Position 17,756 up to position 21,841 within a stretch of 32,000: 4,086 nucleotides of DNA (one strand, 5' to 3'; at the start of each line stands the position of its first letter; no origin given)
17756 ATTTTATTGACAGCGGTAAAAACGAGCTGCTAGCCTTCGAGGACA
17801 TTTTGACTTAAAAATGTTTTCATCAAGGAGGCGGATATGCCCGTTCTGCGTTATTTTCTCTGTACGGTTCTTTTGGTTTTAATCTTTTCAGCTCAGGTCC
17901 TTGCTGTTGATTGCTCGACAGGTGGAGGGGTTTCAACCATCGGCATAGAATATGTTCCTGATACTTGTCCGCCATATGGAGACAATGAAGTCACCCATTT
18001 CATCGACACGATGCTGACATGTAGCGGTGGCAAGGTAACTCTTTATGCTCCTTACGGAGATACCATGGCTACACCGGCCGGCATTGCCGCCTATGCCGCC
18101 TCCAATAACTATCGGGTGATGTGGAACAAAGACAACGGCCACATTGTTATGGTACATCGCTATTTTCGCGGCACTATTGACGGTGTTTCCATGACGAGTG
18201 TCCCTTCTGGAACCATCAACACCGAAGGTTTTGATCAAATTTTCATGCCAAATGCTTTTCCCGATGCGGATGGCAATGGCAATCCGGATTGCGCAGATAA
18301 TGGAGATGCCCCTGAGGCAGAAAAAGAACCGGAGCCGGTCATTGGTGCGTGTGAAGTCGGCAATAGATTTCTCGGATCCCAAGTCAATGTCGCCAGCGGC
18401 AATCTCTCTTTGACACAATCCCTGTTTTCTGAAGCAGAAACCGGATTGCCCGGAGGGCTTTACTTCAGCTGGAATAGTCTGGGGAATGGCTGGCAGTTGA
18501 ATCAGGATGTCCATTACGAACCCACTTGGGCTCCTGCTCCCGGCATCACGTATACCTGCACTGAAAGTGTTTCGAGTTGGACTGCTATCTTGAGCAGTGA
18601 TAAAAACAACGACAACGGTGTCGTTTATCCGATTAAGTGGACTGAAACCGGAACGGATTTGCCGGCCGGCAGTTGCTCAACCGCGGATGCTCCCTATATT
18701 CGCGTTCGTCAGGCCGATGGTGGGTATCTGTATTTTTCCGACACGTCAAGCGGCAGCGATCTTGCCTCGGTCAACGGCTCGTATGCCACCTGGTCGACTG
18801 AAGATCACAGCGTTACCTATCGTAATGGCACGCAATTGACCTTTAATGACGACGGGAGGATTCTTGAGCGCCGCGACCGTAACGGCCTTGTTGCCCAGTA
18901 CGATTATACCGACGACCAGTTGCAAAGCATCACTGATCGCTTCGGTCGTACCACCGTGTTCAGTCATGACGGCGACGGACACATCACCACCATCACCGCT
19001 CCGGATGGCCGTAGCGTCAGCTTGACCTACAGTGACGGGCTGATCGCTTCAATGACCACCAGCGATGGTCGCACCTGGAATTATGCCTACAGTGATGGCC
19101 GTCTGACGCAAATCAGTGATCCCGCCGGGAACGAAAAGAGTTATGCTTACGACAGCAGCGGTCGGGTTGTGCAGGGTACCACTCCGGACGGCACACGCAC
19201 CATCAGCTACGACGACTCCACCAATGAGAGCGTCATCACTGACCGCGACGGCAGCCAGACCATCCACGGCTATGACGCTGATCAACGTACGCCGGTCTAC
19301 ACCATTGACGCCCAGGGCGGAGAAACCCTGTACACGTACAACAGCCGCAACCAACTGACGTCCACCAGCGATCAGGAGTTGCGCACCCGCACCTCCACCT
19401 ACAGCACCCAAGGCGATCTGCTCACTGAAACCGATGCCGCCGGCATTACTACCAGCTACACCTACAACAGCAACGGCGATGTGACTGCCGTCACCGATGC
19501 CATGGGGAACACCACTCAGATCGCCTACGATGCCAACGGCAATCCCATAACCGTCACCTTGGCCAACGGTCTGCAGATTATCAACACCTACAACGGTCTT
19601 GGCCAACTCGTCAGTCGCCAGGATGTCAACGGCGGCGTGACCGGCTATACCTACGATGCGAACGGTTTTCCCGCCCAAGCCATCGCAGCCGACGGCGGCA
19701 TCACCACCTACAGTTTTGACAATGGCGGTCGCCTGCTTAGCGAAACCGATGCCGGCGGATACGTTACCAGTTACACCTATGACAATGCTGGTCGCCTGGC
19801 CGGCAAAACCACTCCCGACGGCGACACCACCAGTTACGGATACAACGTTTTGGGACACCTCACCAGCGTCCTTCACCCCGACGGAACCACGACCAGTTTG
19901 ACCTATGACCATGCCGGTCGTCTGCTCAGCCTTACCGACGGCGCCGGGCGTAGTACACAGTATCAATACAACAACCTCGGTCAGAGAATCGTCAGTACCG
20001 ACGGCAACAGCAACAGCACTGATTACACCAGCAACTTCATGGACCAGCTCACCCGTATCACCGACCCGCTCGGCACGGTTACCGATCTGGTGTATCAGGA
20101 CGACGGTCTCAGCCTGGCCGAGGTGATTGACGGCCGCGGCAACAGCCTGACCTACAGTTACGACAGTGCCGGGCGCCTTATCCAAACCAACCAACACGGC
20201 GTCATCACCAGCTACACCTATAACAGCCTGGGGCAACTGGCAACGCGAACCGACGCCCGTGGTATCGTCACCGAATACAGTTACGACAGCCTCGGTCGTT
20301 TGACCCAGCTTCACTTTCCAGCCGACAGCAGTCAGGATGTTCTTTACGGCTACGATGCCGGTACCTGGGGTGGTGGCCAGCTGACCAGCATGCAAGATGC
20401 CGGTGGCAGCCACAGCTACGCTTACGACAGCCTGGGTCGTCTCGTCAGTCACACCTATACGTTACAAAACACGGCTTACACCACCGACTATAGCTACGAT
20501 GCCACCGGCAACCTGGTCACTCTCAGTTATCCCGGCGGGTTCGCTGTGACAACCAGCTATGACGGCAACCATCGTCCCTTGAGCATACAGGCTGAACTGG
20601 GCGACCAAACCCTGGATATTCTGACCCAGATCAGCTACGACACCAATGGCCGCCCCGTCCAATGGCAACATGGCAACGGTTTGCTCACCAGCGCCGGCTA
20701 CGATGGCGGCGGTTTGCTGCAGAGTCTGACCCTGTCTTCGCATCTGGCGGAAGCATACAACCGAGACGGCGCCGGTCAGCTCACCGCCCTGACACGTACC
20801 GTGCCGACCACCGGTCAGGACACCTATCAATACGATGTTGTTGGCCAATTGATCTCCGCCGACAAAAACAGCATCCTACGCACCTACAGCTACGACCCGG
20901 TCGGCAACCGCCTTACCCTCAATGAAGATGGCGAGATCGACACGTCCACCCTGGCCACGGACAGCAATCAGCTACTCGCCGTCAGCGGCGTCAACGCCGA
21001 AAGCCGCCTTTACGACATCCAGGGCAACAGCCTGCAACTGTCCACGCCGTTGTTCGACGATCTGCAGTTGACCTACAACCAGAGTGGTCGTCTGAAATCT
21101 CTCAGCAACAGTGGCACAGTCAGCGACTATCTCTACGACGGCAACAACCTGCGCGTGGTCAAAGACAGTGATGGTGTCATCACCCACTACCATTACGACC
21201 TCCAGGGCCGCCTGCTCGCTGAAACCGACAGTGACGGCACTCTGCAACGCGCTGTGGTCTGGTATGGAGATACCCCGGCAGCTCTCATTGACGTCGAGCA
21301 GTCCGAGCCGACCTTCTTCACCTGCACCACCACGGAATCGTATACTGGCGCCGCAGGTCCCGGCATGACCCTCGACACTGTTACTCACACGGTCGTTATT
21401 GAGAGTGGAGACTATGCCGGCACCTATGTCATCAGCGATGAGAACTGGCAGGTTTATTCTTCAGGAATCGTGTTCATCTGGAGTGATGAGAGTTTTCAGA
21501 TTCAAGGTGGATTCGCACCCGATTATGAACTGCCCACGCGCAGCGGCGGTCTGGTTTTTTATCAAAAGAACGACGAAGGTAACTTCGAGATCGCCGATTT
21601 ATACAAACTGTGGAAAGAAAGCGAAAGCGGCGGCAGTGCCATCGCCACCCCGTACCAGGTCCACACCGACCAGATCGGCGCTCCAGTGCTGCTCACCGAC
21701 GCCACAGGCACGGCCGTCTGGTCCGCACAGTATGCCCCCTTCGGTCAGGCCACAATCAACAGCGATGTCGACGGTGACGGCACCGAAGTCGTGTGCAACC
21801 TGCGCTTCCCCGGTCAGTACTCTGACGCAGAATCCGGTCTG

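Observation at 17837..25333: A Sec-signal Rhs toxin is followed by an array of three nested orphan core fragments, with no secretion-system genes in view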

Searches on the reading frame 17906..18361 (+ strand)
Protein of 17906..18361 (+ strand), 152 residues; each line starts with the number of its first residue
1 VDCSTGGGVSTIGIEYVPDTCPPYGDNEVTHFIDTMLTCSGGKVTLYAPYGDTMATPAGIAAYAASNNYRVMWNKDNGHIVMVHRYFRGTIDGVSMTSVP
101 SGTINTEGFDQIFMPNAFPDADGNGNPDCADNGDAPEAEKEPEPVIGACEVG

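Call 33: predict_structure(alignment_id=A1)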
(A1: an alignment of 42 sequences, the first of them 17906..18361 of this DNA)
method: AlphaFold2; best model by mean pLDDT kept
length: 152 residues; sequences in the alignment: 42
mean_pLDDT: 89.4   pTM: 0.80
mean pLDDT of the five models: 89.4, 88.4, 88.1, 87.9, 87.7
residues with pLDDT >= 90: 104; 70-90: 35; 50-70: 12; < 50: 1
segments of 3 or more residues with pLDDT < 50: none
pLDDT, mean of each block of 10 residues (from residue 1): 96 96 90 97 97 97 98 94 98 98 96 84 79 56 70 70
secondary structure, 60 per line:
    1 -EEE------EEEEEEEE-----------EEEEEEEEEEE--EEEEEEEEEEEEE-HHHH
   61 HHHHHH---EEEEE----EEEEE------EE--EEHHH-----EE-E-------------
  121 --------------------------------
elements in order: E2-4 E11-18 E30-40 E43-55 H57-66 E70-74 E79-83

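Call 37: fold_search(model_id=the predicted structure, library=pdb)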
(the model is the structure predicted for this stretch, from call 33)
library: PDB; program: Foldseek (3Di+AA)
matches with E <= 10: 346; with E <= 0.001: 0
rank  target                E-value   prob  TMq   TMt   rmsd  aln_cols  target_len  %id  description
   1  5bsz                  5.0e-01  0.13  0.19  0.12  12.3        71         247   21  X-ray structure of the sugar N-methyltransferase KedS8 from Streptoalloteichus sp ATCC 53650 (released 2015-07-29)
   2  6e1r_B                7.7e-01  0.07  0.18  0.07  13.1       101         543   12  Crystal structure of the Acinetobacter phage vB_ApiP_P1 tailspike protein (released 2019-07-17)
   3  6e1r_A                9.7e-01  0.04  0.16  0.06  13.2       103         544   12  Crystal structure of the Acinetobacter phage vB_ApiP_P1 tailspike protein (released 2019-07-17)
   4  4bi4_A                1.2e+00  0.13  0.16  0.15   7.5        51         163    6  Structure and function of amidase toxin - antitoxin combinations associated with the type VI secretion system of Serra (released 2013-06-19)
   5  7nqr_A                1.2e+00  0.07  0.16  0.07  11.2        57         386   16  Plasmodium falciparum Hsp70-x chaperone nucleotide binding domain in complex with Z287256168 (released 2021-03-10)
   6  6rzq_A                1.3e+00  0.07  0.15  0.07  11.1        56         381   16  Plasmodium falciparum Hsp70-x chaperone nucleotide binding domain - ANP-PnP bound state (released 2019-10-02)
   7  6uk5_A                1.3e+00  0.03  0.14  0.10  14.9        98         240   17  Structure of SAM bound CalS10, an amino pentose methyltransferase from Micromonospora echinaspora involved in calichea (released 2020-10-07)
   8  3gl1_B                1.4e+00  0.08  0.16  0.08  10.4        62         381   14  Crystal structure of ATPase domain of Ssb1 chaperone, a member of the HSP70 family, from Saccharomyces cerevisiae (released 2009-03-24)
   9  5ey4_A                1.4e+00  0.06  0.15  0.07  10.8        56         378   16  Crystal structure of human GRP78 (70kDa heat shock protein 5 / BIP) ATPase domain in complex with 2'-deoxy-ATP (released 2016-06-15)
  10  4bi3_A                1.5e+00  0.11  0.16  0.15   7.5        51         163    6  Structure and function of amidase toxin - antitoxin combinations associated with the type VI secretion system of Serra (released 2013-06-19)
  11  6ha7_B                1.5e+00  0.07  0.16  0.07  11.1        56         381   16  Crystal structure of the BiP NBD and MANF complex (released 2019-02-06)
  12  7nqu_B                1.6e+00  0.06  0.15  0.07  11.1        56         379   16  Plasmodium falciparum Hsp70-x chaperone nucleotide binding domain in complex with Z396380540 (released 2021-03-10)
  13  6ha7_A                1.6e+00  0.06  0.16  0.07  10.5        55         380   16  Crystal structure of the BiP NBD and MANF complex (released 2019-02-06)
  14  5ohl_A                1.7e+00  0.05  0.14  0.20   7.3        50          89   18  K6-specific affimer bound to K6 diUb (released 2017-10-04)
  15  9c1h_2                1.7e+00  0.02  0.14  0.04  13.6        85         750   15  Rhesus rotavirus (upright structure at 2.88 Angstrom resolution) (released 2025-04-30)
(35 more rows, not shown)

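Call 79: fold_search(model_id=the predicted structure, library=viral)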
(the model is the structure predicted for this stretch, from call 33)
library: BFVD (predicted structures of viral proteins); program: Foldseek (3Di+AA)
matches with E <= 10: 606; with E <= 0.001: 0
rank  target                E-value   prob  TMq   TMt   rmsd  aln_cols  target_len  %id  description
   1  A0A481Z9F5            8.3e-02  0.10  0.16  0.07  13.1        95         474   16  Collagen triple helix repeat protein [Pithovirus LCPAC304]
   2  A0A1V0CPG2            1.0e-01  0.09  0.15  0.04  13.4        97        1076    9  (no name in the UniProt tables at hand)
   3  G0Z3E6                1.6e-01  0.13  0.18  0.10  14.0       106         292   13  Heat shock protein 70 (Fragment) [Tomato chlorosis virus]
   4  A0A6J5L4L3            1.7e-01  0.16  0.19  0.07  10.5        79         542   15  Pectate lyase superfamily protein [uncultured Caudovirales phage]
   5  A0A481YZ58            1.8e-01  0.11  0.19  0.17  12.8       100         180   14  Uncharacterized protein [Marseillevirus LCMAC202]
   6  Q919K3                1.9e-01  0.21  0.19  0.07  13.6        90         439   20  CUN073 putative p47 transcription regulator factor, similar to AcMNPV ORF40 [Culex nigripalpus nucleopolyhedrovirus (isolate Florida/1997)]
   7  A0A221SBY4            2.2e-01  0.13  0.19  0.05  12.0        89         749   16  Tailspike protein [Acinetobacter phage vB_ApiP_P1]
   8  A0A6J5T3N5            2.3e-01  0.10  0.19  0.08  12.4        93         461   16  Uncharacterized protein [uncultured Caudovirales phage]
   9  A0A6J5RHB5            3.5e-01  0.05  0.14  0.06  13.1       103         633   12  Uncharacterized protein [uncultured Caudovirales phage]
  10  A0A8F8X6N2            3.5e-01  0.04  0.13  0.12  10.8        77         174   12  (no name in the UniProt tables at hand)
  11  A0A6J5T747            3.7e-01  0.12  0.19  0.25   5.8        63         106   25  Uncharacterized protein [uncultured Caudovirales phage]
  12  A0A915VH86            3.9e-01  0.06  0.17  0.08  13.1        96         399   18  (no name in the UniProt tables at hand)
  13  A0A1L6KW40            4.4e-01  0.04  0.14  0.08  14.3       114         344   14  (no name in the UniProt tables at hand)
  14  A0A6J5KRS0            5.0e-01  0.04  0.16  0.05  13.7       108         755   10  Major tropism determinant N-terminal domain-containing protein [uncultured Caudovirales phage]
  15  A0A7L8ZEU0            5.3e-01  0.08  0.15  0.07  10.0        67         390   15  (no name in the UniProt tables at hand)
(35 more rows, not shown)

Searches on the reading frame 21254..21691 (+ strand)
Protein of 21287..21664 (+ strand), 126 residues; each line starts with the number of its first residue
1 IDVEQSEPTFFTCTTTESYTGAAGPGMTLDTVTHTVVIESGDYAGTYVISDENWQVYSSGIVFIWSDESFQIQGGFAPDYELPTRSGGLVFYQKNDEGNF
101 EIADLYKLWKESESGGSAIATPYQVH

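Call 19: search_protein_families(library=pfam, proteins=[window:21287-21664:+], max_evalue=10)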
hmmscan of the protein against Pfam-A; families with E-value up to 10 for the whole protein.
seq(126 aa): 0 families

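Call 69: find_homologous_proteins(query=window:21287-21652:+, max_evalue=0.01)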
Query seq(122 aa) (122 aa): 3 proteins with E <= 0.01 among 8 candidates.
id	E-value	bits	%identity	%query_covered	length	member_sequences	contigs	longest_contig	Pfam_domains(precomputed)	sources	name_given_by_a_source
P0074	2.0e-58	214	77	100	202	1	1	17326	PF03527.21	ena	-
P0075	3.4e-22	97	63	61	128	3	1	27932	PF05593.20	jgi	-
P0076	1.0e-14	72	65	52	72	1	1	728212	-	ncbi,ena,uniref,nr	ncbi:hypothetical protein [Desulfuromonas acetoxidans]|uniref:hypothetical protein n=1 Tax=Desulfuro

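Call 78: predict_structure(alignment_id=A6)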
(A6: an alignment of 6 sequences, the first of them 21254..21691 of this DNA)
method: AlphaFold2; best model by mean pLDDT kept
length: 146 residues; sequences in the alignment: 6
mean_pLDDT: 60.3   pTM: 0.59
mean pLDDT of the five models: 60.3, 41.5, 35.8, 34.7, 30.7
residues with pLDDT >= 90: 4; 70-90: 57; 50-70: 23; < 50: 62
segments of 3 or more residues with pLDDT < 50: 1-41, 92-95, 123-135, 143-146
pLDDT, mean of each block of 10 residues (from residue 1): 30 36 45 45 68 80 76 85 78 59 87 76 42 47 44
secondary structure, 60 per line:
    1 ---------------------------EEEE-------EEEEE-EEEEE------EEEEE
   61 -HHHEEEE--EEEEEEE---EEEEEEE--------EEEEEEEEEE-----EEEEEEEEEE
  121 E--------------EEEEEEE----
elements in order: E28-31 E39-43 E45-49 E56-60 E65-68 E71-77 E81-87 E96-105 E111-121 E136-142

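Call 81: fold_search(model_id=the predicted structure, library=pdb)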
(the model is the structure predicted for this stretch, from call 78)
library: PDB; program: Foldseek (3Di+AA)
matches with E <= 10: 609; with E <= 0.001: 0
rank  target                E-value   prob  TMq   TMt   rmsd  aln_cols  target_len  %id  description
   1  4gzv_C                1.4e-01  0.14  0.16  0.17  15.4       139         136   10  Crystal structure of a lipocalin family protein (BACOVA_00364) from Bacteroides ovatus ATCC 8483 at 1.95 A resolution (released 2012-11-07)
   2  4iab_D                1.8e-01  0.15  0.17  0.18  15.4       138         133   10  Crystal structure of a putative monosaccharide binding protein (BACUNI_03039) from Bacteroides uniformis ATCC 8492 at  (released 2013-02-27)
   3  4gzv_A                2.4e-01  0.10  0.16  0.17  14.9       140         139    8  Crystal structure of a lipocalin family protein (BACOVA_00364) from Bacteroides ovatus ATCC 8483 at 1.95 A resolution (released 2012-11-07)
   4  4gzv_B                2.6e-01  0.10  0.16  0.17  12.7       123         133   14  Crystal structure of a lipocalin family protein (BACOVA_00364) from Bacteroides ovatus ATCC 8483 at 1.95 A resolution (released 2012-11-07)
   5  6f90_A                3.9e-01  0.11  0.21  0.06  18.1       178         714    6  Structure of the family GH92 alpha-mannosidase BT3130 from Bacteroides thetaiotaomicron in complex with Mannoimidazole (released 2018-05-02)
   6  3vx7_B                4.3e-01  0.66  0.29  0.28   9.2        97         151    9  Crystal structure of Kluyveromyces marxianus Atg7NTD-Atg10 complex (released 2012-11-14)
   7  6f90_B                4.8e-01  0.08  0.18  0.05  18.0       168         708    8  Structure of the family GH92 alpha-mannosidase BT3130 from Bacteroides thetaiotaomicron in complex with Mannoimidazole (released 2018-05-02)
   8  6f90_C                4.8e-01  0.06  0.15  0.06  18.3       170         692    8  Structure of the family GH92 alpha-mannosidase BT3130 from Bacteroides thetaiotaomicron in complex with Mannoimidazole (released 2018-05-02)
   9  5y58_B                4.8e-01  0.06  0.15  0.06  22.0       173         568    9  Crystal structure of Ku70/80 and TLC1 (released 2017-12-20)
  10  6qm3_B                5.1e-01  0.06  0.17  0.11  18.0       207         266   10  Crystal structure of a calcium- and sodium-bound mouse Olfactomedin-1 disulfide-linked dimer of the Olfactomedin domai (released 2019-09-11)
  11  5y58_F                5.1e-01  0.05  0.15  0.06  21.7       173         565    8  Crystal structure of Ku70/80 and TLC1 (released 2017-12-20)
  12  3szj_A                5.6e-01  0.09  0.19  0.22  15.1       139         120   13  Structure of the shwanavidin-biotin complex (released 2012-04-11)
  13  9vzk_L                5.6e-01  0.05  0.17  0.16  17.1       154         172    9  Cryo-EM structure of bacteriophage P1 baseplate in C3 (released 2025-10-22)
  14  4nlm                  5.9e-01  0.10  0.20  0.11  19.8       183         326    8  1.18 Angstrom resolution crystal structure of uncharacterized protein lmo1340 from Listeria monocytogenes EGD-e (released 2013-12-18)
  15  7sbo_B                5.9e-01  0.04  0.14  0.04  18.0       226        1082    9  One RBD-up 2 of pre-fusion SARS-CoV-2 Delta variant spike protein (released 2021-11-03)
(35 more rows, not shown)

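Call 83: find_encoding_contigs(protein=P0076, flank=10000, max_places=3)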
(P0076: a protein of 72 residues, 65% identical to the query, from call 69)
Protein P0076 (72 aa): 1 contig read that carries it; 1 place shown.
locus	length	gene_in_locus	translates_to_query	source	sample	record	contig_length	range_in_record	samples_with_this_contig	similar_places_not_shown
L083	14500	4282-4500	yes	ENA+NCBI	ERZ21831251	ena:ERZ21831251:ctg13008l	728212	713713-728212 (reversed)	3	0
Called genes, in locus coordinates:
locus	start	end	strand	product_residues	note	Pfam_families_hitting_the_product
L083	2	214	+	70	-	?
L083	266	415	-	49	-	-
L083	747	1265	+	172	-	-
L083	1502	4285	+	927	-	-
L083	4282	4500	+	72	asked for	-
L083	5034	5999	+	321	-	PF05598:DUF772, PF03527:RHS, PF25023:TEN_YD-shell (weak)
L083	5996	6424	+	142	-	-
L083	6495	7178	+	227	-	PF01797:Y1_Tnp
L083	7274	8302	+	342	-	PF01548:DEDD_Tnp_IS110, PF02371:Transposase_20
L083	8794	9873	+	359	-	PF05598:DUF772, PF01609:DDE_Tnp_1, PF13751:DDE_Tnp_1_6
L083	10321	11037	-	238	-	PF08901:DUF1847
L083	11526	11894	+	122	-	PF13442:Cytochrome_CBB3, PF00034:Cytochrom_C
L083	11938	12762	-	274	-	-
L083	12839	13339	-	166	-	-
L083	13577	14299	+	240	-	PF08241:Methyltransf_11, PF08242:Methyltransf_12, PF13649:Methyltransf_25, PF13847:Methyltransf_31 (weak)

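Call 84: find_encoding_contigs(protein=P0074, flank=10000, max_places=3)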
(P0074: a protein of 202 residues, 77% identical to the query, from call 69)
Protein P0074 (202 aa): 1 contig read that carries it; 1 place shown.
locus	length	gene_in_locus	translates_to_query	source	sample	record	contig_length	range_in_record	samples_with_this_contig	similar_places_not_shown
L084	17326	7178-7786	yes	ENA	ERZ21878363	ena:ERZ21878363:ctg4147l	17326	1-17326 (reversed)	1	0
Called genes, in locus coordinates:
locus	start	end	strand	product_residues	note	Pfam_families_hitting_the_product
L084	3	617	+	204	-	?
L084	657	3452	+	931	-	PF08448:PAS_4 (weak), PF00512:HisKA, PF02518:HATPase_c, PF00072:Response_reg, PF01627:Hpt (weak)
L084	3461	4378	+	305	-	PF00072:Response_reg, PF00990:GGDEF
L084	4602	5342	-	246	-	-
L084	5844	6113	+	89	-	-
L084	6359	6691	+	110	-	PF05593:RHS_repeat (weak)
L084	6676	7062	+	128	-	-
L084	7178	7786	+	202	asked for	PF03527:RHS (weak)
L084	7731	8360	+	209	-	-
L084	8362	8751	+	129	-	PF14119:DUF4288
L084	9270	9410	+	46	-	-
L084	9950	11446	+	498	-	PF05235:CHAD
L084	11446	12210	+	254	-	PF01656:CbiA, PF02374:ArsA_ATPase (faint), PF06564:CBP_BcsQ, PF09140:MipZ (faint), PF10609:ParA (weak), PF13614:AAA_31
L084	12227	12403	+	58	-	-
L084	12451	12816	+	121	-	-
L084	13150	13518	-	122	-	PF00300:His_Phos_1 (weak)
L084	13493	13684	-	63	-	PF00300:His_Phos_1 (weak)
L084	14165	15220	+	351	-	PF01764:Lipase_3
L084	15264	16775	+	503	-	PF09994:T6SS_Tle1-like_cat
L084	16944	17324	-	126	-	?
